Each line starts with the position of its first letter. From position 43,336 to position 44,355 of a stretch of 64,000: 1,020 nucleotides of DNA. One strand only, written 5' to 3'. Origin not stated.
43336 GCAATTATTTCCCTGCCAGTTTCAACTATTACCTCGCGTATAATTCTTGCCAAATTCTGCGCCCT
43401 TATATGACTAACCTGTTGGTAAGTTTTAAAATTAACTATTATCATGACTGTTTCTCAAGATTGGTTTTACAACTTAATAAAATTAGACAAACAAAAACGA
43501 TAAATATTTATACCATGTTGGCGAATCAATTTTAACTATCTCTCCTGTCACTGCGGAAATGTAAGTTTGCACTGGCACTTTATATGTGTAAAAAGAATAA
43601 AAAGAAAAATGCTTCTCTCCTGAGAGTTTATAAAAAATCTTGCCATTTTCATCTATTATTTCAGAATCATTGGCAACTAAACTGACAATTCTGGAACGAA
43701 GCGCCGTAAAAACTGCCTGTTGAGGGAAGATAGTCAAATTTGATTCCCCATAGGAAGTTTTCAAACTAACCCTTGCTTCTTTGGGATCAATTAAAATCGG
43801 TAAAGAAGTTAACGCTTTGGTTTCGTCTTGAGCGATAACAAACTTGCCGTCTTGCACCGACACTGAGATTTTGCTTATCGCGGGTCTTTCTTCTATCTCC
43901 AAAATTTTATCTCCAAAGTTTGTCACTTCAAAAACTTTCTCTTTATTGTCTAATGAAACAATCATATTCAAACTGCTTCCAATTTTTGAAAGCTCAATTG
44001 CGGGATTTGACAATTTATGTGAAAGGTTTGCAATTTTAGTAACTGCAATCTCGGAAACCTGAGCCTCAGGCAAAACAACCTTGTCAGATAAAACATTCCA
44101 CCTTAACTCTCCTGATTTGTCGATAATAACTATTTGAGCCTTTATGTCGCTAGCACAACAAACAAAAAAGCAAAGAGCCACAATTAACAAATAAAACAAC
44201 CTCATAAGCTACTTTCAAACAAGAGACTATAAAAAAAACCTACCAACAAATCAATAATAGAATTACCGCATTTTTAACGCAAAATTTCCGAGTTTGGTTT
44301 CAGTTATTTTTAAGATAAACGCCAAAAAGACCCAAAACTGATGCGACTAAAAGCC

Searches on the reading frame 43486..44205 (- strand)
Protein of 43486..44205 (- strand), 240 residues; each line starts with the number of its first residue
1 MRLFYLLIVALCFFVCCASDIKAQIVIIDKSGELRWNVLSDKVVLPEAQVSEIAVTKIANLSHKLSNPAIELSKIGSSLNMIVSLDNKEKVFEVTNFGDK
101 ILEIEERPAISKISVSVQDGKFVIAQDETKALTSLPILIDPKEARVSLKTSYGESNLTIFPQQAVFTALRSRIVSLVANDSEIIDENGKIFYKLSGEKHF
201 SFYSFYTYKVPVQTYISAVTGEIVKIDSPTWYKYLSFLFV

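Call 42: search_protein_families(library=pfam, proteins=[window:43486-44205:-], max_evalue=1)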
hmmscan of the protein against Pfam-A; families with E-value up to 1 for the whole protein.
window:43486-44205:- (240 aa): 3 families
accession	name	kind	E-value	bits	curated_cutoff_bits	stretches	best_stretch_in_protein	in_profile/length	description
PF08339.15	RTX_C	-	0.04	14.6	30.2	1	24-84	54-112/132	RTX C-terminal domain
PF25171.1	Beta-prop_WDR36-Utp21_1st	-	0.058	13.2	80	1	81-125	133-177/266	WDR36/Utp21 first beta-propeller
PF07569.16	Hira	-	0.21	11.7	25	1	11-88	13-88/220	TUP1-like enhancer of split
